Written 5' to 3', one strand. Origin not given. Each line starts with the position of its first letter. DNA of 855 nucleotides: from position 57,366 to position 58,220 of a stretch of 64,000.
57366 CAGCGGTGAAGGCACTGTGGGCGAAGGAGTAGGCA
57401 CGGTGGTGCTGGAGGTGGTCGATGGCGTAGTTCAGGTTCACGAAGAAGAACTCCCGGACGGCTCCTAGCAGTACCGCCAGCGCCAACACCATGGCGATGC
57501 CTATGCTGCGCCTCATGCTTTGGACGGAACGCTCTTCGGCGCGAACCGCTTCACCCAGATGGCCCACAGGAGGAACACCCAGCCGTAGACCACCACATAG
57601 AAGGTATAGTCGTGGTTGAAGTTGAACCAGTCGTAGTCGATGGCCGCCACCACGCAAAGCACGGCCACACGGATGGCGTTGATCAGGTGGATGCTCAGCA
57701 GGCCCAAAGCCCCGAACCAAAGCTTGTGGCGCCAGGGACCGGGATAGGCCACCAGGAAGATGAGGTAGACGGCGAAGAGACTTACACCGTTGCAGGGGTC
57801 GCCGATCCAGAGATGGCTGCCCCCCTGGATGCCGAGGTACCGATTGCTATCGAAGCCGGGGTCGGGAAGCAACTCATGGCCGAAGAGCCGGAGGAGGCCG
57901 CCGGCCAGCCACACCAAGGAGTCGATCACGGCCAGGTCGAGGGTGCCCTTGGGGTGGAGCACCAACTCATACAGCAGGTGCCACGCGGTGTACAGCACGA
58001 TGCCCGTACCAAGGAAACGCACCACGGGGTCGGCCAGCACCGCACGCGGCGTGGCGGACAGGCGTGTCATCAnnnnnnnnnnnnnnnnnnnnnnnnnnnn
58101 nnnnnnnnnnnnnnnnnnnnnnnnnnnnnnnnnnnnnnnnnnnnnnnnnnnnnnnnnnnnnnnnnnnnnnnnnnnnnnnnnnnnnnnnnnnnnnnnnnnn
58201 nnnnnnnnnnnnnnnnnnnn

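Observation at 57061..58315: xrtF operon led by a 71-aa cargo that is little more than a signal peptide, a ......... segment and a P-I-D-G-G sorting tail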

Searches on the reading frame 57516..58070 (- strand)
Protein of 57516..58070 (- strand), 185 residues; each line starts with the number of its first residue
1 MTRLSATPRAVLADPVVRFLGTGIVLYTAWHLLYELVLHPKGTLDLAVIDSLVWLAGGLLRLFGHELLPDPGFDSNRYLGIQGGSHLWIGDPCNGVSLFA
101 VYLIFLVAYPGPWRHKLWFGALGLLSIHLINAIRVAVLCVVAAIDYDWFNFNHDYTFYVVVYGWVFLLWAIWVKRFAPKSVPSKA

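Call 3: search_protein_families(library=ncbifam, proteins=[window:57516-58070:-], max_evalue=1)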
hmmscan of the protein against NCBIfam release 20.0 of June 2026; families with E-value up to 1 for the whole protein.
seq(185 aa): 14 families
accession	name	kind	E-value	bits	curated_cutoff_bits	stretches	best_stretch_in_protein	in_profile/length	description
NF046081.1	exosort_XrtX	exception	1.5e-49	168.1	170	1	15-179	3-165/168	exosortase X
TIGR04128.1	exoso_Fjoh_1448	exception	3.4e-21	76.2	90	1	15-177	7-173/174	exosortase family protein XrtF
TIGR04178.1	exo_archaeo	signature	1.4e-13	50.9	23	1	89-173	3-94/97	exosortase/archaeosortase family protein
TIGR04177.1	exosort_XrtH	exception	2.1e-13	50.6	86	1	82-175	61-154/158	exosortase H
NF046083.1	exosort_XrtY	exception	3.8e-12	46.4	160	1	55-173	56-168/168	exosortase Y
NF033505.2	paceosortase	exception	8.5e-08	32.5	80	1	85-182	56-154/167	pacearchaeosortase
TIGR04124.1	archaeo_artE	exception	1.8e-06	28.1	95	1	88-174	64-149/153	archaeosortase family protein ArtE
TIGR04300.1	exosort_XrtM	exception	4.3e-06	27.2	125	1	86-174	54-145/150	exosortase family protein XrtM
TIGR04175.1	archaeo_artD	exception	1e-05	25.5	125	1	88-175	56-141/150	archaeosortase D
TIGR04144.1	archaeo_VPXXXP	exception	9.1e-05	22.5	150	1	87-175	64-152/156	archaeosortase B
TIGR03110.1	exosort_Gpos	exception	0.0039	17.1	102.75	1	87-162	88-165/187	exosortase family protein XrtG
TIGR03763.1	cyanoexo_CrtA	exception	0.008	15.7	150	1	97-154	179-237/260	cyanoexosortase A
NF045528.1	heimosortase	equivalog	0.012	15.6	130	1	85-158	84-157/199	heimdallarchaeosortase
TIGR03762.1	archaeo_artC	exception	0.048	13.5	100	1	85-147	179-244/274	archaeosortase C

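Call 4: search_protein_families(library=pfam, proteins=[window:57516-58070:-], max_evalue=1)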
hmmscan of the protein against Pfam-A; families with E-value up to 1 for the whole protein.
seq(185 aa): 1 family
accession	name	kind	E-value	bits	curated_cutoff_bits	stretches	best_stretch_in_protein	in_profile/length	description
PF09721.15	Exosortase_EpsH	-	0.00011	22.1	25.7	1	53-172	132-251/254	Transmembrane exosortase (Exosortase_EpsH)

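Call 7: find_homologous_proteins(query=window:57516-58070:-)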
Query seq(185 aa) (185 aa): 220 proteins with E <= 0.001 among 634 candidates; the best 120 are listed.
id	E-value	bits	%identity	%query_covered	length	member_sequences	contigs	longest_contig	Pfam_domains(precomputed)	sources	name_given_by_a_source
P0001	3.7e-112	391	90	99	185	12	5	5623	PF09721.16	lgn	-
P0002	9.0e-101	354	85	98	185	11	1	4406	PF09721.16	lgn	-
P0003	1.1e-100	353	84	97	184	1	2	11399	PF09721.16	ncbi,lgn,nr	ncbi:MAG: archaeosortase/exosortase family protein [Flavobacteriales bacterium]|nr:archaeosortase/ex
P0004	1.5e-94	333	80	96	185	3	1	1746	PF09721.16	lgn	-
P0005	3.4e-93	329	79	96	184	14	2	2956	PF09721.16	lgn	-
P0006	2.1e-92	326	79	96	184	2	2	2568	PF09721.16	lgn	-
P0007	7.8e-92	325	79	96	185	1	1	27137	PF09721.16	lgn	-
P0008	9.2e-91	321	77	97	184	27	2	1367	PF09721.16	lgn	-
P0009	9.4e-88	311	77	97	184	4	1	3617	PF09721.16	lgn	-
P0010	1.1e-85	305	71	98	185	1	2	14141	PF09721.16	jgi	-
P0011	1.2e-84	301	73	94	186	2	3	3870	PF09721.16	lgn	-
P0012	1.4e-83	298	72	97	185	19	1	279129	PF09721.16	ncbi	-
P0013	2.2e-83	297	71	97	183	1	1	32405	PF09721.16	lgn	-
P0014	1.7e-82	294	69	100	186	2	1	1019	PF09721.16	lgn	-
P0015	2.1e-78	281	68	96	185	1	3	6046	PF09721.16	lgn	-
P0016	2.6e-77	277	69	94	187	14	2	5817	PF09721.16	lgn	-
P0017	6.0e-77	276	67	91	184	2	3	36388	PF09721.16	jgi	jgi:exosortase family protein XrtF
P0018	9.6e-77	275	68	94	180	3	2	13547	PF09721.16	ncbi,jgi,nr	ncbi:MAG: archaeosortase/exosortase family protein [Flavobacteriales bacterium]|jgi:exosortase famil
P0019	1.9e-76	274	66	96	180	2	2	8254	PF09721.16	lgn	-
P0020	3.6e-76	273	67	98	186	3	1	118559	PF09721.16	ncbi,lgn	-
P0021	4.7e-76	273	66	93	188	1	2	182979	PF09721.16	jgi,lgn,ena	-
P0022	5.4e-76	273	67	97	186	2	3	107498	PF09721.16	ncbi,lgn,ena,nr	ncbi:MAG: hypothetical protein JNL43_07200 [Flavobacteriales bacterium]|nr:hypothetical protein [Fla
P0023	6.5e-76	273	68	96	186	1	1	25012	PF09721.16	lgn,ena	-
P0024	8.3e-76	272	68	94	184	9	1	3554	PF09721.16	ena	-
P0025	9.8e-76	272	63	95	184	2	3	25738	PF09721.16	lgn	-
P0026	2.3e-75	271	66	97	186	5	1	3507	PF09721.16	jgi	jgi:exosortase family protein XrtF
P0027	2.3e-75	271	60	99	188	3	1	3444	PF09721.16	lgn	-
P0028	2.5e-75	271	66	97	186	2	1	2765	PF09721.16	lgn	-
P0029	5.3e-75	270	66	94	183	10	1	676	PF09721.16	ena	-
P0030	6.8e-75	269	65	95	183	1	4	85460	PF09721.16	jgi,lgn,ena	-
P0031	7.8e-75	269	66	94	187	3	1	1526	PF09721.16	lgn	-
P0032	1.1e-74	269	65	94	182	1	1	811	PF09721.16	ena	-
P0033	1.3e-74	268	69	92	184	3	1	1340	PF09721.16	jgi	jgi:exosortase family protein XrtF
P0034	2.1e-74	268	67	97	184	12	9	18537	PF09721.16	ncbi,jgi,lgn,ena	jgi:exosortase family protein XrtF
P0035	2.2e-74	268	66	100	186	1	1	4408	PF09721.16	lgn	-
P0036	2.4e-74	267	67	95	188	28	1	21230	PF09721.16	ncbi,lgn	-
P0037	2.8e-74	267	64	96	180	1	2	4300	PF09721.16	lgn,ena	-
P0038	2.9e-74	267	63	97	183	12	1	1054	PF09721.16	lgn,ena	-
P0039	3.2e-74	267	67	92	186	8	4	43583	PF09721.16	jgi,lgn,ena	-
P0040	4.0e-74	267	65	98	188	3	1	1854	PF09721.16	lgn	-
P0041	4.1e-74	267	67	92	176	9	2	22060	PF09721.16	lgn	-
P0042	4.7e-74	267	62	98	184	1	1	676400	PF09721.16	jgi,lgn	jgi:exosortase family protein XrtF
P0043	7.1e-74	266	65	99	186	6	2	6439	PF09721.16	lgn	-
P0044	8.5e-74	266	63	93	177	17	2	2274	PF09721.16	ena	-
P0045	9.1e-74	266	62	99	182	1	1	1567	PF09721.16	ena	-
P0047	1.6e-73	265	64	96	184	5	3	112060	PF09721.16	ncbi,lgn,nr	ncbi:MAG: archaeosortase/exosortase family protein [Bacteroidetes bacterium]|nr:archaeosortase/exoso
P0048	1.7e-73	265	65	93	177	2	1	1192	PF09721.16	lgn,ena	-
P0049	2.2e-73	264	68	96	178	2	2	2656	PF09721.16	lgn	-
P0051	3.1e-73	264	64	93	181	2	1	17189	PF09721.16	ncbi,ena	-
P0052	4.8e-73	263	65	92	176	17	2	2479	PF09721.16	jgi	jgi:exosortase/archaeosortase family protein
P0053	8.4e-73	262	61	96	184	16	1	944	PF09721.16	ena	-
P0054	9.4e-73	262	64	99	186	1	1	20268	PF09721.16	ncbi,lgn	-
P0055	9.9e-73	262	63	95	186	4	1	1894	PF09721.16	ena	-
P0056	1.2e-72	262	67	93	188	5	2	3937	PF09721.16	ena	-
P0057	2.2e-72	261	64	93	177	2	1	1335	PF09721.16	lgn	-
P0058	2.4e-72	261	63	94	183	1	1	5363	PF09721.16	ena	-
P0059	2.6e-72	261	64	90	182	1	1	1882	PF09721.16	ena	-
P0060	3.4e-72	260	64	97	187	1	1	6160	PF09721.16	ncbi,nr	ncbi:MAG: archaeosortase/exosortase family protein [Flavobacteriales bacterium]|nr:archaeosortase/ex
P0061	3.8e-72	260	65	94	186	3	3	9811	PF09721.16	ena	-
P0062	3.8e-72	260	64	97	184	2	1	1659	PF09721.16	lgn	-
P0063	4.8e-72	260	66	94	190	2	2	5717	PF09721.16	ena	-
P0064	6.8e-72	259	63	94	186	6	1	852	PF09721.16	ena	-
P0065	7.7e-72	259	61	96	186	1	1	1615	PF09721.16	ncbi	-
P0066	1.0e-71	259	65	93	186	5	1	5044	PF09721.16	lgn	-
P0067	1.1e-71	259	65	97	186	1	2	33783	PF09721.16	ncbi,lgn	-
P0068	1.4e-71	258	63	100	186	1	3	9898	PF09721.16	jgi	jgi:exosortase family protein XrtF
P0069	1.7e-71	258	64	93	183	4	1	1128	PF09721.16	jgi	-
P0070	1.9e-71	258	65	93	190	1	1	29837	PF09721.16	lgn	-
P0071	2.1e-71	258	64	95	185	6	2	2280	PF09721.16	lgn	-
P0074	2.8e-71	257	65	92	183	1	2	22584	PF09721.16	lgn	-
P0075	3.6e-71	257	64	96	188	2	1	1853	PF09721.16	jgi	jgi:exosortase family protein XrtF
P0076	4.0e-71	257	63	97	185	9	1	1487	PF09721.16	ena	-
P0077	4.3e-71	257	67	92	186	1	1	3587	PF09721.16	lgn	-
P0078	4.8e-71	257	66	88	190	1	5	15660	PF09721.16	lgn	-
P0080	7.9e-71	256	64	94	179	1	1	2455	PF09721.16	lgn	-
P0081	1.0e-70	256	62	100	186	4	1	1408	PF09721.16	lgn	-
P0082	1.0e-70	256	65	92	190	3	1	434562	PF09721.16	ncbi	ncbi:MAG: archaeosortase/exosortase family protein [Flavobacteriales bacterium]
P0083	1.4e-70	255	61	100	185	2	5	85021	PF09721.16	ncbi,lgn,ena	-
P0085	1.5e-70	255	65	94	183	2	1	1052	PF09721.16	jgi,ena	-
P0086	1.5e-70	255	62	96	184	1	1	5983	PF09721.16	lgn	-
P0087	1.8e-70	255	65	94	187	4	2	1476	PF09721.16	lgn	-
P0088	1.8e-70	255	63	97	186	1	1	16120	PF09721.16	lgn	-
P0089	1.9e-70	255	62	93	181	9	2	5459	PF09721.16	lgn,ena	-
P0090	1.9e-70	255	68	85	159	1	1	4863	PF09721.16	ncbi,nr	ncbi:MAG: archaeosortase/exosortase family protein [Flavobacteriales bacterium]|nr:archaeosortase/ex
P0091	2.5e-70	254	63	97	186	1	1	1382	PF09721.16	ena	-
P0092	3.9e-70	254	62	93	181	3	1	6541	PF09721.16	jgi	jgi:exosortase/archaeosortase family protein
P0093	5.3e-70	253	62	100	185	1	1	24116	PF09721.16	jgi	-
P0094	6.3e-70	253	62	100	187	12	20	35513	PF09721.16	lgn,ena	-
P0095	6.9e-70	253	62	98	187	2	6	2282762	PF09721.16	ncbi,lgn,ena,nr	ncbi:MAG: archaeosortase/exosortase family protein [Flavobacteriales bacterium]|nr:archaeosortase/ex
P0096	6.9e-70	253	66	94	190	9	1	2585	PF09721.16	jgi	jgi:exosortase family protein XrtF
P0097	1.3e-69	252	66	94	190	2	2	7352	PF09721.16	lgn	-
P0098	1.3e-69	252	60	96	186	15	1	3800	PF09721.16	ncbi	-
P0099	1.4e-69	252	64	92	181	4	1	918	PF09721.16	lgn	-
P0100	1.4e-69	252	61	96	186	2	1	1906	PF09721.16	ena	-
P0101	1.5e-69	252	63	94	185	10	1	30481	PF09721.16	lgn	-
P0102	1.8e-69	252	63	92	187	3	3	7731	PF09721.16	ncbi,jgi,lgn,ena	-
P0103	1.9e-69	251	64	98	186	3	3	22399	PF09721.16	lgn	-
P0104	2.1e-69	251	60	97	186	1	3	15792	PF09721.16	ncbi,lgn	-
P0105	2.3e-69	251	59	98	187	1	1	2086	PF09721.16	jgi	jgi:exosortase family protein XrtF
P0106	2.6e-69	251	64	97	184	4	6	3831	PF09721.16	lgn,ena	-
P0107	2.9e-69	251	64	92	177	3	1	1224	PF09721.16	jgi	jgi:exosortase/archaeosortase family protein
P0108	3.1e-69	251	63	94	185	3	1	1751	PF09721.16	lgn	-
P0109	3.1e-69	251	63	95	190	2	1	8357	PF09721.16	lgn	-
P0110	4.0e-69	250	63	94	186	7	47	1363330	PF09721.16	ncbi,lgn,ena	-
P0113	6.3e-69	250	64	92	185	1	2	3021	PF09721.16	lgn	-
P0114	6.8e-69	250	61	97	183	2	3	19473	PF09721.16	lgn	-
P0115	1.0e-68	249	63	97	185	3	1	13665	PF09721.16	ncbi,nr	ncbi:MAG: archaeosortase/exosortase family protein [Bacteroidetes bacterium]|nr:archaeosortase/exoso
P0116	1.4e-68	249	66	91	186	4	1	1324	PF09721.16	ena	-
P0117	1.9e-68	248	64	92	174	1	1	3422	PF09721.16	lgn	-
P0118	2.1e-68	248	61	96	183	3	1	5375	PF09721.16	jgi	jgi:exosortase family protein XrtF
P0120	2.9e-68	248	59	99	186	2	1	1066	PF09721.16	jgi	jgi:exosortase family protein XrtF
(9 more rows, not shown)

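Call 8: find_related_loci(query=window:57516-58070:-, collection=genome_contigs, flank=4000)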
Query seq(185 aa) (185 aa) in genome_contigs; peptide patterns used: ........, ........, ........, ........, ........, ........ (x = any residue, [..] = any of these).
222 stretches matched a pattern; 122 encode a relative of the query (tblastn E <= 1e-3); the best 80 are kept; 80 distinct loci.
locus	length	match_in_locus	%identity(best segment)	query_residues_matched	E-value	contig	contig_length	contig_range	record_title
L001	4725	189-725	84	7-185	9e-100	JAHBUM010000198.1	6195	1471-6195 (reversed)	MAG: Flavobacteriales bacterium isolate ACE_BAC33 BAC33_198, whole genome shotgun sequence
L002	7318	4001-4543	83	5-185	4e-99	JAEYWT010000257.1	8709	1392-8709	MAG: Bacteroidetes bacterium isolate OH_CBlB_283 k127_3148972, whole genome shotgun sequence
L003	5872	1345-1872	81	7-183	9e-94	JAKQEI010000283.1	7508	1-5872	MAG: Bacteroidota bacterium isolate USDE_maxbin.097 k141_1990186, whole genome shotgun sequence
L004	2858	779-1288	82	7-176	6e-94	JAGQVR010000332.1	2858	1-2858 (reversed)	MAG: Flavobacteriales bacterium isolate HKST-UBA109 NODE_333_length_2858_cov_1.235886, whole genome shotgun sequence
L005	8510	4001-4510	82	7-176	5e-92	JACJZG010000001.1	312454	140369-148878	MAG: Flavobacteriales bacterium isolate HK-STAS-BACT-58 HK-STAS-BACT-58_1, whole genome shotgun sequence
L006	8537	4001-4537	76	7-185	3e-89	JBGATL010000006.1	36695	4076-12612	MAG: Flavobacteriales bacterium isolate MAG_MBR_AS.45 MBRAS-45_scaffold_1717, whole genome shotgun sequence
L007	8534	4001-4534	69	7-184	1e-78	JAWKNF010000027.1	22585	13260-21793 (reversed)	MAG: Flavobacteriales bacterium isolate ABC1.8 ABC1.8.fa-27, whole genome shotgun sequence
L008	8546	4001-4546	67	1-182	3e-77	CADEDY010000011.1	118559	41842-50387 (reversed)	MAG: uncultured Bacteroidetes bacterium isolate Bacteroidetes sp. RBC078 genome assembly, contig: MAG078_11, whole genom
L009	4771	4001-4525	68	7-181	2e-77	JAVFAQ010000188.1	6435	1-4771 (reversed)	MAG: Flavobacteriales bacterium isolate BF4_95 NODE_42021_length_6435_cov_2.586240_Biofilm4, whole genome shotgun sequen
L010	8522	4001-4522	69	7-180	6e-77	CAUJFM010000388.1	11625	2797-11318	MAG: Bacteroidota bacterium isolate KLAP54 genome assembly, contig: KLAP54_824717, whole genome shotgun sequence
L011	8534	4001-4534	64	2-184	1e-76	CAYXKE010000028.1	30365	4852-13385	MAG TPA_asm: uncultured Chryseobacterium sp. isolate SRP268622_co1_586 genome assembly, contig: NODE_2968_length_30365_c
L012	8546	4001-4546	65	2-183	2e-76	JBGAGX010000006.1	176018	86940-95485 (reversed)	MAG: Flavobacteriales bacterium isolate MAG_MBR_H125.12 MBRH125-12_opera_contig_508, whole genome shotgun sequence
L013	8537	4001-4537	67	7-185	7e-76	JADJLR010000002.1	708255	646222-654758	MAG: Flavobacteriales bacterium isolate EsbW_18-Q3-R4-48_BAT3C.247 tig00002453-10-7089480, whole genome shotgun sequence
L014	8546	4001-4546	63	4-183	2e-75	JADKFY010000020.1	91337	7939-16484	MAG: Flavobacteriales bacterium isolate Ribe_18-Q3-R11-54_BAT3C.418 tig00011616-10-911040, whole genome shotgun sequence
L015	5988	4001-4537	63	5-183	2e-75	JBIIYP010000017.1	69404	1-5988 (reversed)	MAG: Flavobacteriales bacterium isolate ME2005-10-10_3300044625_group2_bin128 Rohwer_bin943_scaffold_120_c1, whole genom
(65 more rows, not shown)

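Call 27: search_protein_representatives(alignment_id=A1)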
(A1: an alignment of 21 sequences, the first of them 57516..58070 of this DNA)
Query: 21 sequences, 185 profile positions. Proteins with E-value up to 0.001 (for the whole library): 2049; up to 1e-10: 734; up to 1e-30: 52. The best 150 are listed.
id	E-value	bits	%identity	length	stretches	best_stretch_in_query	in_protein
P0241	8.4e-65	234.2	-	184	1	8-177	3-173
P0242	1.4e-54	200.9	-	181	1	11-180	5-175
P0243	7.7e-49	182.2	-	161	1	42-181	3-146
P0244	2.0e-46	174.3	-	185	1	12-180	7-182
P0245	3.2e-46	173.6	-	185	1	8-177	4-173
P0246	1.3e-45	171.6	-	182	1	9-182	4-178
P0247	8.6e-45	169.0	-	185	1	10-183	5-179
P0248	2.9e-44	167.3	-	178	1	14-177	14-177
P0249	3.9e-44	166.8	-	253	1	7-180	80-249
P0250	1.8e-41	158.1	-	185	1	10-179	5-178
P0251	4.9e-41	156.7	-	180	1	14-182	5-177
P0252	1.9e-40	154.8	-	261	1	61-143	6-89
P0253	1.9e-39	151.6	-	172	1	12-175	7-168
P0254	2.9e-38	147.7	-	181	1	13-177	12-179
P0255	4.3e-38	147.2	-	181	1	12-178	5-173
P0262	2.1e-36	141.6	-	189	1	12-181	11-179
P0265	9.6e-35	136.2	-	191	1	11-181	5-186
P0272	4.4e-33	130.8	-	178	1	17-182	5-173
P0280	1.0e-31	126.4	-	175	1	11-178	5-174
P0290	9.2e-31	123.2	-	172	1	25-181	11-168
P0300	1.0e-29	119.9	-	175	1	9-180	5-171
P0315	2.9e-28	115.1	-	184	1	12-181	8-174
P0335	1.2e-26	109.8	-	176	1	14-179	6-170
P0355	1.2e-25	106.6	-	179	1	4-175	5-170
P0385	3.3e-24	101.9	-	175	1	15-180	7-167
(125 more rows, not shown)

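Call 28: search_protein_families(library=ncbifam, proteins=[P0241, P0242, P0244, P0245, P0246, P0247, P0248, P0250, P0251, P0253], max_evalue=1e-15)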
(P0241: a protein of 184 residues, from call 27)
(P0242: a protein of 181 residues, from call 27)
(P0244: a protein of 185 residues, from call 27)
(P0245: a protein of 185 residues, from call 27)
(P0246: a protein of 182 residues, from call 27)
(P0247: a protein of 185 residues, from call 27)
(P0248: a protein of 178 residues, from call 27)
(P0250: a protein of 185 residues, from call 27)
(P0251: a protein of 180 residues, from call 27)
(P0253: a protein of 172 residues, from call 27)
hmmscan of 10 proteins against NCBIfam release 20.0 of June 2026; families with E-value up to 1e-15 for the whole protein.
P0241 (184 aa): 4 families
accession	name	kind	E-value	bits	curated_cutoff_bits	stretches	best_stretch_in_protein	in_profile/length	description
NF046081.1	exosort_XrtX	exception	5.3e-56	189.1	170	1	8-172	2-163/168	exosortase X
TIGR04128.1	exoso_Fjoh_1448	exception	1.4e-25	90.5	90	1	7-170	5-171/174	exosortase family protein XrtF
NF046083.1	exosort_XrtY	exception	1e-16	61.3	160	1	43-167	50-167/168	exosortase Y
TIGR04178.1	exo_archaeo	signature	3.1e-16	59.4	23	1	84-169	3-95/97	exosortase/archaeosortase family protein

P0242 (181 aa): 3 families
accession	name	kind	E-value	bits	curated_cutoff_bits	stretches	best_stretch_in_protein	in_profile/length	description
NF046081.1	exosort_XrtX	exception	6.9e-55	185.5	170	1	7-174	2-166/168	exosortase X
TIGR04128.1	exoso_Fjoh_1448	exception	2.8e-27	96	90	1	7-170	6-172/174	exosortase family protein XrtF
NF046083.1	exosort_XrtY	exception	3.7e-17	62.7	160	1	44-167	52-168/168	exosortase Y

P0244 (185 aa): 2 families
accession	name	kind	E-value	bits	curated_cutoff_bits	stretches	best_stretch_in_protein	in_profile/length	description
NF046081.1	exosort_XrtX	exception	5e-52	176.2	170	1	8-180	2-165/168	exosortase X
TIGR04128.1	exoso_Fjoh_1448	exception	6e-24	85.2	90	1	8-178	6-173/174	exosortase family protein XrtF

P0245 (185 aa): 3 families
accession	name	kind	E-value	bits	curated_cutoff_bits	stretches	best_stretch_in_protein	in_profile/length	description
NF046081.1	exosort_XrtX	exception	8.3e-53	178.7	170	1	9-173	2-164/168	exosortase X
TIGR04128.1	exoso_Fjoh_1448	exception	7.8e-22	78.3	90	1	10-172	7-173/174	exosortase family protein XrtF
NF046083.1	exosort_XrtY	exception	4.1e-16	59.3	160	1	28-167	34-167/168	exosortase Y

P0246 (182 aa): 3 families
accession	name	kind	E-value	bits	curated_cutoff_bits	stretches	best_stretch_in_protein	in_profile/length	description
NF046081.1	exosort_XrtX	exception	3.4e-54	183.2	170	1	11-172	5-163/168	exosortase X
TIGR04128.1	exoso_Fjoh_1448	exception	4.4e-25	88.9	90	1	11-171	9-172/174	exosortase family protein XrtF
NF046083.1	exosort_XrtY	exception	4.3e-17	62.5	160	1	42-167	49-167/168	exosortase Y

P0247 (185 aa): 2 families
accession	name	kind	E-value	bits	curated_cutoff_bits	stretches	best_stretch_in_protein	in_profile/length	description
NF046081.1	exosort_XrtX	exception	2.7e-51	173.8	170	1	8-174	2-165/168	exosortase X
TIGR04128.1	exoso_Fjoh_1448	exception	7.3e-21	75.1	90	1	8-172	6-173/174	exosortase family protein XrtF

P0248 (178 aa): 2 families
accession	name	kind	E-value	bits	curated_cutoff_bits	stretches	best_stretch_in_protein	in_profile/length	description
NF046081.1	exosort_XrtX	exception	1.8e-52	177.6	170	1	14-177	3-164/168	exosortase X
TIGR04128.1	exoso_Fjoh_1448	exception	2.7e-25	89.6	90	1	14-176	6-173/174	exosortase family protein XrtF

P0250 (185 aa): 3 families
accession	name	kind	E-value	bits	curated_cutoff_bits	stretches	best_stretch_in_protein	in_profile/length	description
NF046081.1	exosort_XrtX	exception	9.5e-49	165.5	170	1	8-175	2-163/168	exosortase X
TIGR04128.1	exoso_Fjoh_1448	exception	9.2e-29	100.9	90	1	4-175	2-173/174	exosortase family protein XrtF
TIGR04178.1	exo_archaeo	signature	2.2e-17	63.1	23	1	85-171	1-94/97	exosortase/archaeosortase family protein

P0251 (180 aa): 3 families
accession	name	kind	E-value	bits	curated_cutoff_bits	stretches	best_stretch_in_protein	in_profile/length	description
NF046081.1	exosort_XrtX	exception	1.4e-52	178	170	1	4-174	2-166/168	exosortase X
TIGR04128.1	exoso_Fjoh_1448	exception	8.2e-28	97.8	90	1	2-171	4-173/174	exosortase family protein XrtF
TIGR04178.1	exo_archaeo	signature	9.9e-18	64.2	23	1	81-166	1-93/97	exosortase/archaeosortase family protein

P0253 (172 aa): 2 families
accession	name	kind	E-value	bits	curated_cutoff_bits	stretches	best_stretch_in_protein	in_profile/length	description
NF046081.1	exosort_XrtX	exception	1.2e-45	155.4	170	1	8-170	2-164/168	exosortase X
TIGR04128.1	exoso_Fjoh_1448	exception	7.1e-24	84.9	90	1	4-167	2-171/174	exosortase family protein XrtF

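Call 31: find_related_loci(query=A2, collection=metagenome_contigs, flank=5000)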
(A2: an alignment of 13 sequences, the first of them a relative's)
Query A2 (184 aa) in metagenome_contigs; peptide patterns used: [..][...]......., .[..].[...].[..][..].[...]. (x = any residue, [..] = any of these).
600 stretches matched a pattern (row limit reached: there are more); 424 encode a relative of the query (tblastn E <= 1e-3); the best 80 are kept; 80 distinct loci.
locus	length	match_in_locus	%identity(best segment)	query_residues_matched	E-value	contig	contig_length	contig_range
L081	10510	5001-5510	50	3-172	7e-61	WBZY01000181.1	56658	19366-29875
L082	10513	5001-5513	50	7-181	3e-60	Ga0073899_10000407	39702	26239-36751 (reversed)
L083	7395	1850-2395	51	1-183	2e-59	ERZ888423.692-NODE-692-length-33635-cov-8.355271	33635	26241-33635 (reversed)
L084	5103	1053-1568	51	1-172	6e-59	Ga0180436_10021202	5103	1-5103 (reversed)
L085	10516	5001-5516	57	7-177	5e-59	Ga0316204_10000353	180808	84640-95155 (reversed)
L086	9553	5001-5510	54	2-173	1e-58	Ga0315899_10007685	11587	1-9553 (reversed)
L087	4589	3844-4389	52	1-183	7e-59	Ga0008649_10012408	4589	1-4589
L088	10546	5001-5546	52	1-183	8e-59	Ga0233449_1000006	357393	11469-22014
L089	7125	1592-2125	49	1-179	3e-58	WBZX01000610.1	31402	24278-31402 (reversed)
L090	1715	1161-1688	48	7-184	3e-60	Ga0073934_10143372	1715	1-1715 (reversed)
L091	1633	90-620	49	1-177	1e-59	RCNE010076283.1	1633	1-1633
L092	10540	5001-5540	52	1-179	3e-57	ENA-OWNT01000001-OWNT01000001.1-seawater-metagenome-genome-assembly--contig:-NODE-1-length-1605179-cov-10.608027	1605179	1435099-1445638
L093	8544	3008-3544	49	3-181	9e-57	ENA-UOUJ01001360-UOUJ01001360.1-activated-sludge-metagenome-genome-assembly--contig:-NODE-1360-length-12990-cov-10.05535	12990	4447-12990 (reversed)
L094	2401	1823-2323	50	7-175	2e-57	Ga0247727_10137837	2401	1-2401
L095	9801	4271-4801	51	2-179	9e-57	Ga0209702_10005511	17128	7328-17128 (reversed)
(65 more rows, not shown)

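Call 39: search_solved_structures(query=A1, max_evalue=1)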
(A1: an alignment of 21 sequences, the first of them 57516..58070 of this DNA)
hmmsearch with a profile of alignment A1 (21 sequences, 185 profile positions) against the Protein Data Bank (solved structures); distinct sequences matched with E-value up to 1: 0.
